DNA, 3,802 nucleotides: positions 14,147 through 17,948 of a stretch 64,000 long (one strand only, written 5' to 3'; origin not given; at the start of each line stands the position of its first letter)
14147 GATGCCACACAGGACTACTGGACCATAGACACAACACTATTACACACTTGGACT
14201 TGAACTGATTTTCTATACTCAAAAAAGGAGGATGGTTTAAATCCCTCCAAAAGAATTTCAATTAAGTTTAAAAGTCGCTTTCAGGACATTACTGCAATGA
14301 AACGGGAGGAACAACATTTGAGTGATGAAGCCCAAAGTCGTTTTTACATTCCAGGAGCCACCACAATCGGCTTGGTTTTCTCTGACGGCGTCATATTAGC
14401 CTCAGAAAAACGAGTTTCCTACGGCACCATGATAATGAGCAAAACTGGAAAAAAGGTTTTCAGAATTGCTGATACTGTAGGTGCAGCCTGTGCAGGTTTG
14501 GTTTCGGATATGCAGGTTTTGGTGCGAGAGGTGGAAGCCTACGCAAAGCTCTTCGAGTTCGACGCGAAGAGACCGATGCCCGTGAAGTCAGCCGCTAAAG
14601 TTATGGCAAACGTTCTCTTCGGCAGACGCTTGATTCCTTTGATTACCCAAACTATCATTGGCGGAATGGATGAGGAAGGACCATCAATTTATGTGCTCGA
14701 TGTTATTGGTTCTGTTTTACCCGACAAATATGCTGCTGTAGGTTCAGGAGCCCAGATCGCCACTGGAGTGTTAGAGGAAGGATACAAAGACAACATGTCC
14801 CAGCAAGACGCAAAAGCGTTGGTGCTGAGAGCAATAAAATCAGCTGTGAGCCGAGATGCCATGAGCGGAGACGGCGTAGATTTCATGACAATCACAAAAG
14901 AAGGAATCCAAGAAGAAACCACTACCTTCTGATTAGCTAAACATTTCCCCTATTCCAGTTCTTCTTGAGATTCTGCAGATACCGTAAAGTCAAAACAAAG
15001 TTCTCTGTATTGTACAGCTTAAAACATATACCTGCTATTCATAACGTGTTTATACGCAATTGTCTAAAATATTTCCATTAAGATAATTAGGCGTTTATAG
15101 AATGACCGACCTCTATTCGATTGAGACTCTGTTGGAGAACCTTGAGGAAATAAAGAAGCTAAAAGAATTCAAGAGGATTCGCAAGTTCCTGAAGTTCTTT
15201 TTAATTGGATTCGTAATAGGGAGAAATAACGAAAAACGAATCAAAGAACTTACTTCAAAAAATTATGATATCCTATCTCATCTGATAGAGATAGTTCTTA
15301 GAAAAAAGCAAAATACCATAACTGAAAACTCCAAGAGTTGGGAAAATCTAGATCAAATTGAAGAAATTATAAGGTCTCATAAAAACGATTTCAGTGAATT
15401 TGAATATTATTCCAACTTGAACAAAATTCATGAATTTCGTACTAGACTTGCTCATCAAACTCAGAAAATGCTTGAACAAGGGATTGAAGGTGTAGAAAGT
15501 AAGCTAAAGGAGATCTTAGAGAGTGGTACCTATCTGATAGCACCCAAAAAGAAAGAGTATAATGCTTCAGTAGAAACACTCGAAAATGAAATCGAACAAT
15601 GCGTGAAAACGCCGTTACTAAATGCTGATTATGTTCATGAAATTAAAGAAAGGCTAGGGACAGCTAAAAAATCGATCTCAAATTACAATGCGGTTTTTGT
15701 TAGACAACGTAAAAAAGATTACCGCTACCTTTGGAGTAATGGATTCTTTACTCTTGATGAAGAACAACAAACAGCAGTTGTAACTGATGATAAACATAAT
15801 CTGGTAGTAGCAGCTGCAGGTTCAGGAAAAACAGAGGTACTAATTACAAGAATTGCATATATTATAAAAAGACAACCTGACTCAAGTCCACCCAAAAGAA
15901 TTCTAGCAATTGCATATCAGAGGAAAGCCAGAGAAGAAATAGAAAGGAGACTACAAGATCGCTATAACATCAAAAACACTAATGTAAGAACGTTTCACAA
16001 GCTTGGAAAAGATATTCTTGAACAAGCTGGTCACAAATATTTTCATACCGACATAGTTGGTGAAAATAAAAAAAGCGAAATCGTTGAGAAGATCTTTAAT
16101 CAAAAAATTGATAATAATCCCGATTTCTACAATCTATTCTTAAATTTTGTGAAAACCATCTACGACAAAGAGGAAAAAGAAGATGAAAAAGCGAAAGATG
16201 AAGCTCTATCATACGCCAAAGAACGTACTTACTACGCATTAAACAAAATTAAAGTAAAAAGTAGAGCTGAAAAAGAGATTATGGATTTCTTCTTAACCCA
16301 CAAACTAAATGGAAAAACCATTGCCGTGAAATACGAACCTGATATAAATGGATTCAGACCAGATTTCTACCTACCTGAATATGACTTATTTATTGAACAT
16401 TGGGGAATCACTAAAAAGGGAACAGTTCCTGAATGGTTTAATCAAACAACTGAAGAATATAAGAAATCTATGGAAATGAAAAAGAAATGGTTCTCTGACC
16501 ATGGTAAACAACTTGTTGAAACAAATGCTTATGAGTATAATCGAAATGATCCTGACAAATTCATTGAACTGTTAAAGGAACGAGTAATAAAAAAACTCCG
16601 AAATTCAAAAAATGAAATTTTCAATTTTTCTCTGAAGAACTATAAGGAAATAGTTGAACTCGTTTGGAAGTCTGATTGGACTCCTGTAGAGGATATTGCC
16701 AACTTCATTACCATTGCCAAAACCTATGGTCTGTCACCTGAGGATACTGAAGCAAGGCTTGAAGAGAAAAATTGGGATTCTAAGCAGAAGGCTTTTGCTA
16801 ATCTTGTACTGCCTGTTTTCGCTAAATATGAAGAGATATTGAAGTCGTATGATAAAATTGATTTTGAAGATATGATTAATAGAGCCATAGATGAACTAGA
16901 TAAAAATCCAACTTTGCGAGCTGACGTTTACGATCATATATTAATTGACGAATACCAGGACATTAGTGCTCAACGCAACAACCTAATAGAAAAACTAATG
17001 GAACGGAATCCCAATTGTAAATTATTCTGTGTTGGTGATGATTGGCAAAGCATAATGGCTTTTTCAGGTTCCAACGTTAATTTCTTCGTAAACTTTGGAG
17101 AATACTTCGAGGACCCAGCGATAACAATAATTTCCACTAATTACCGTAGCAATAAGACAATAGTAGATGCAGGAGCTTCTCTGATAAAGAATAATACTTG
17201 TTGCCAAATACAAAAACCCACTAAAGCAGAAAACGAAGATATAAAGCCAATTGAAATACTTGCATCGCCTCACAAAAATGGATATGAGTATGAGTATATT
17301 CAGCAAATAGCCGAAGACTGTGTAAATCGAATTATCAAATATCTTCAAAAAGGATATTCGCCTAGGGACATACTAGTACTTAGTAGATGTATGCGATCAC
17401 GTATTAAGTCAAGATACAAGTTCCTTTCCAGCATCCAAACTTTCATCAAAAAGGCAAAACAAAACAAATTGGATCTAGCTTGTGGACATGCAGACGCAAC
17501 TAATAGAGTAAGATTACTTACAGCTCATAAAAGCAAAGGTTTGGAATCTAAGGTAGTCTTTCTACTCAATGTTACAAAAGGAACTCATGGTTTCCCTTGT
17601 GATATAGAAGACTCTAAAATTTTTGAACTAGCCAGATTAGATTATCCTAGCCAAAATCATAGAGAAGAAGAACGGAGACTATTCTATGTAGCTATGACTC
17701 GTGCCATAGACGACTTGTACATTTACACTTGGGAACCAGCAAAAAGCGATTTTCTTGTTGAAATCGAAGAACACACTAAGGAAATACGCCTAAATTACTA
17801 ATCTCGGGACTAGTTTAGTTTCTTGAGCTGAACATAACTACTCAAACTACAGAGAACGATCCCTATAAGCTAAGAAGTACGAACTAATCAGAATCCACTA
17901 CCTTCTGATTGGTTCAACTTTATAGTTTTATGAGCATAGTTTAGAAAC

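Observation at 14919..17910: ~3-kb A+T-rich insertion carrying a single helicase-nuclease gene, bracketed by a 16-bp direct repeat that rebuilds the psmB stop codon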

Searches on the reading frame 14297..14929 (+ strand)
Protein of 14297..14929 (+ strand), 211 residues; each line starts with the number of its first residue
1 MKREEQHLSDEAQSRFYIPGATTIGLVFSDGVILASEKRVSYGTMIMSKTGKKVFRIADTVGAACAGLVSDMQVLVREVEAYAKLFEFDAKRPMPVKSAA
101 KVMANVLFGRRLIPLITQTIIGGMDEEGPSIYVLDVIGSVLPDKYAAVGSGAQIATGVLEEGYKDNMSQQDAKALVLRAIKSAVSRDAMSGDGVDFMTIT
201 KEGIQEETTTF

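Call 7: search_protein_families(library=pfam, proteins=[window:14297-14929:+], max_evalue=0.01)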
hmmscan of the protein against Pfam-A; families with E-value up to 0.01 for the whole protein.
window:14297-14929:+ (211 aa): 1 family
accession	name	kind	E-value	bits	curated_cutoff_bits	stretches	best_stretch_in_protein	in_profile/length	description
PF00227.31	Proteasome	-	5e-53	180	22.4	1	20-199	4-189/189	Proteasome subunit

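Call 11: find_encoding_contigs(protein=window:14297-14929:+, flank=10000, max_places=10)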
Protein window:14297-14929:+ (211 aa): no gene with exactly this product is on record in the collection.

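Call 13: find_related_loci(query=window:14297-14929:+, collection=genome_contigs, flank=10000)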
Query window:14297-14929:+ (211 aa) in genome_contigs; peptide patterns used: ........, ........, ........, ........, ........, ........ (x = any residue, [..] = any of these).
71 stretches matched a pattern; 19 encode a relative of the query (tblastn E <= 1e-3); 19 distinct loci.
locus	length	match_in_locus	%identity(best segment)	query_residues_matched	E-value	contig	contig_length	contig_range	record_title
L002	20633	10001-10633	91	1-211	4e-129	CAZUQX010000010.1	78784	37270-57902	MAG TPA_asm: uncultured Candidatus Bathyarchaeia archaeon isolate SRP323688_co1_42 genome assembly, contig: NODE_635_len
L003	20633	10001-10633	90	1-211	5e-128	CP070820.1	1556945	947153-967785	MAG: Candidatus Bathyarchaeum sp. isolate bin115 chromosome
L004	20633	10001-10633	86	1-211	2e-123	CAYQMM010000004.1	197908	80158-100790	MAG TPA_asm: uncultured Candidatus Bathyarchaeia archaeon isolate binchicken_co178_122 genome assembly, contig: NODE_116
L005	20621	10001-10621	86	1-207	8e-121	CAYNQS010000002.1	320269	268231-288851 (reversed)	MAG TPA_asm: uncultured Candidatus Bathyarchaeia archaeon isolate SRP323688_co1_271 genome assembly, contig: NODE_41_len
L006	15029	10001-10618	83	4-209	7e-116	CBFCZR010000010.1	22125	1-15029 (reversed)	MAG TPA_asm: Candidatus Bathyarchaeota archaeon isolate SRR6194934_binner123_Refined_40 genome assembly, contig: ERZ7813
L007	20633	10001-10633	79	1-211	7e-114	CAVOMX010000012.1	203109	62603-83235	MAG: Candidatus Bathyarchaeota archaeon isolate MFD09779.bin.2.126 genome assembly, contig: contig_34854, whole genome s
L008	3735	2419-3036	72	6-211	7e-102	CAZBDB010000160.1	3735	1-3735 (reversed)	MAG TPA_asm: uncultured Candidatus Bathyarchaeia archaeon isolate SRP239594_co1_36 genome assembly, contig: NODE_21558_l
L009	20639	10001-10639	69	2-211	7e-99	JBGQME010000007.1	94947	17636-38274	MAG: Candidatus Bathyarchaeia archaeon isolate OBJ2_061818_150_25 k141_699614_length_94947_cov_27.9999, whole genome sho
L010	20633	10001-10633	67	3-211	6e-96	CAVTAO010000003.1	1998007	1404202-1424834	MAG: Candidatus Bathyarchaeota archaeon isolate MFD04408.bin.2.185 genome assembly, contig: contig_13593, whole genome s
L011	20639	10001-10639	67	1-211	4e-96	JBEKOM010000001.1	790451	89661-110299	MAG: Candidatus Bathyarchaeia archaeon isolate SPRUCE 440 SPRUCE_440_1, whole genome shotgun sequence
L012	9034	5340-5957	66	1-211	1e-95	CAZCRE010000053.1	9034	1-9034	MAG TPA_asm: uncultured Candidatus Bathyarchaeia archaeon isolate binchicken_co283_37 genome assembly, contig: NODE_5080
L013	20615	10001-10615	70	11-211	1e-95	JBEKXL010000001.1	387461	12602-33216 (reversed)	MAG: Candidatus Bathyarchaeia archaeon isolate SPRUCE 650 SPRUCE_650_1, whole genome shotgun sequence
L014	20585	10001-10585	72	17-211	1e-95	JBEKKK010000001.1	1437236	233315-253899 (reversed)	MAG: Candidatus Bathyarchaeia archaeon isolate SPRUCE 345 SPRUCE_345_1, whole genome shotgun sequence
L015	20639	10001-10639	67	1-211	2e-95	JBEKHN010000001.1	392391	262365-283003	MAG: Candidatus Bathyarchaeia archaeon isolate SPRUCE 278 SPRUCE_278_1, whole genome shotgun sequence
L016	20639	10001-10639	67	1-211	2e-95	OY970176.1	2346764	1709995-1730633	MAG: Candidatus Bathyarchaeota archaeon isolate MFD03726.bin.c.13 genome assembly, chromosome: 1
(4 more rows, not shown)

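Call 42: search_protein_families(library=pfam, proteins=[L010:8747-9916:+], max_evalue=0.001)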
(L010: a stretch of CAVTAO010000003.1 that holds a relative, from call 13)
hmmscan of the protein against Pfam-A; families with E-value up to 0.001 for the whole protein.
L010:8747-9916:+ (390 aa): 1 family
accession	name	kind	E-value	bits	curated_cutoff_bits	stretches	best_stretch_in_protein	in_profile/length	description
PF00589.27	Phage_integrase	-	4.8e-17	62.7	27.1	1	204-342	26-169/172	Phage integrase family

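Call 102: search_protein_families(library=pfam, proteins=[L010:7749-8645:+, L010:5576-7345:+, L010:1494-4307:+], max_evalue=0.001)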
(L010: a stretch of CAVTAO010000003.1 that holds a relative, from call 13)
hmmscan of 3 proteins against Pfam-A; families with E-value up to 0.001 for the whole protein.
L010:7749-8645:+ (299 aa): 9 families
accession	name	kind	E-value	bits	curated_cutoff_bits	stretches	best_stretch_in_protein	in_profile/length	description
PF13401.12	AAA_22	-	3.3e-12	47.3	27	1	50-161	3-105/130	AAA domain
PF13191.12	AAA_16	-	9.7e-10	39.6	32.6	1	29-111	2-78/167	AAA ATPase domain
PF22703.2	Cdc6_lid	-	1e-09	38.6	27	1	206-269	2-66/68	Cdc6 AAA+ ATPase-type lid domain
PF00004.35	AAA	-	6.9e-08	33.5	21.2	1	56-178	2-114/131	ATPase family associated with various cellular activities (AAA)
PF24883.2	NPHP3_N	-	1.7e-05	25.5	24.8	1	49-122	19-90/164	Nephrocystin 3, N-terminal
PF05621.17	TniB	-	2.2e-05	24.4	22.4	1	42-149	25-132/189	Bacterial TniB protein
PF13245.12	AAA_19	-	5.1e-05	23.9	25.1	1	48-163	7-117/134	AAA domain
PF01637.24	ATPase_2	-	0.00018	21.8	33.2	1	43-160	11-135/225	ATPase domain predominantly from Archaea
PF00931.28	NB-ARC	-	0.00044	20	23.5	1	45-145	11-109/248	NB-ARC domain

L010:5576-7345:+ (590 aa): 0 families

L010:1494-4307:+ (938 aa): 2 families
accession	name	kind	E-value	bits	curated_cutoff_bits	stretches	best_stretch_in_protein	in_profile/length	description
PF04851.21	ResIII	-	4.6e-10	40.1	22.5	1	103-278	6-138/164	Type III restriction enzyme, res subunit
PF08722.17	Tn7_TnsA-like_N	-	0.00038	21.4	26.5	0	831-885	1-60/85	TnsA-like endonuclease N terminal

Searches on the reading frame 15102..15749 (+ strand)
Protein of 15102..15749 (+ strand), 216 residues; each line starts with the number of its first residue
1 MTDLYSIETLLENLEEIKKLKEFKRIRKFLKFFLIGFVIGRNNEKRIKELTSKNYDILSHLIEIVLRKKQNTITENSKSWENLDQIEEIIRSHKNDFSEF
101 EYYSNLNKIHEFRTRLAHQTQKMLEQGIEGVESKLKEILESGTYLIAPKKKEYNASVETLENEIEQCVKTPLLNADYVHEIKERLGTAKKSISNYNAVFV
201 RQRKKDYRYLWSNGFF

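Call 28: search_protein_families(library=pfam, proteins=[window:15102-15749:+], max_evalue=10)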
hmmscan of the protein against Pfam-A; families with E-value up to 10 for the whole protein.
seq(216 aa): 5 families
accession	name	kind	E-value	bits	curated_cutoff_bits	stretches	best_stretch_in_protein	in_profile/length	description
PF07889.17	DUF1664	-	0.023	15.2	34.6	1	120-198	35-109/124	Protein of unknown function (DUF1664)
PF16746.10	BAR_3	-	0.04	14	31.7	1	45-191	22-162/235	BAR domain of APPL family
PF19903.4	DUF6376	-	0.05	14.3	27.3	1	149-198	4-53/116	Family of unknown function (DUF6376)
PF00435.27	Spectrin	-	0.45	11.5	29.9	1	82-167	9-88/105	Spectrin repeat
PF24825.1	SNU71_RBD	-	0.49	11.4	27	1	153-208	15-70/111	SNU71 RNA binding domain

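Call 29: search_protein_families(library=padloc, proteins=[window:15102-15749:+], max_evalue=10)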
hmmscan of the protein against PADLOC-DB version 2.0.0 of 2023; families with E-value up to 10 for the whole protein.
seq(216 aa): 3 families
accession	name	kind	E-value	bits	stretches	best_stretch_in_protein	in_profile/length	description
PDLC00504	JetC1|JetC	-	0.011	11.8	2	122-209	685-770/1144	DUF3584 domain; MukB-like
PDLC01031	Csx1/Csm6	-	0.98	6.8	1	18-111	274-354/357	CARF+HEPN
PDLC04407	PDC-M09A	-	2.4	5.6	1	141-209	185-253/282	-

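Call 91: search_solved_structures(query=window:15102-15746:+, max_evalue=10)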
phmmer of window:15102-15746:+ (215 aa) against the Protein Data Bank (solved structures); distinct sequences matched with E-value up to 10: 8.
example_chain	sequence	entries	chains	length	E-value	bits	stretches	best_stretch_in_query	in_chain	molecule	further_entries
4jnf_A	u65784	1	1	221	0.52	13.3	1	69-169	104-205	Hsp70 CHAPERONE DnaK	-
1dkx_A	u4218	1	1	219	0.53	13.3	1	69-167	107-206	SUBSTRATE BINDING DOMAIN OF DNAK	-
1dky_A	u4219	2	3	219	0.56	13.2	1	69-167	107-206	DNAK | SUBSTRATE BINDING DOMAIN OF DNAK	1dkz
13iu_A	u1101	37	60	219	0.57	13.2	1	69-167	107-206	Chaperone protein DnaK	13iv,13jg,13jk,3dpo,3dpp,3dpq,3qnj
4r5j_A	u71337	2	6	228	0.62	13.1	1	69-167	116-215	Chaperone protein DnaK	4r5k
4r5g_A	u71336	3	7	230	0.64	13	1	69-167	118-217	Chaperone protein DnaK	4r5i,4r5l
13iq_A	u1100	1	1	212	0.64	13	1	69-167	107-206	Chaperone protein DnaK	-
4f01_A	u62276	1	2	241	0.72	12.9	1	69-167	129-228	Chaperone protein DnaK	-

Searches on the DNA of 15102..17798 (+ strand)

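Call 96: search_rna_families(sources=[L060, L066, L069, L106, L107], threshold=gathering)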
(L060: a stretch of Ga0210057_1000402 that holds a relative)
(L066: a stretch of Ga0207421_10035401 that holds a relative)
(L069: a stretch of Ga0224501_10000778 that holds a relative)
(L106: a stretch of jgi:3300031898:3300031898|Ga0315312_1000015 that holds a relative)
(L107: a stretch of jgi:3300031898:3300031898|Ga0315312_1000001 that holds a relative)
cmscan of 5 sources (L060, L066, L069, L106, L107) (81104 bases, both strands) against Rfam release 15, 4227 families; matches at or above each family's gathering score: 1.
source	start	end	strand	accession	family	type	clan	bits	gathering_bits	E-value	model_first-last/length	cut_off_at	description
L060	8405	8477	+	RF00005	tRNA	Gene; tRNA;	CL00001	68.2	29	1.2e-12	1-71/71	no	tRNA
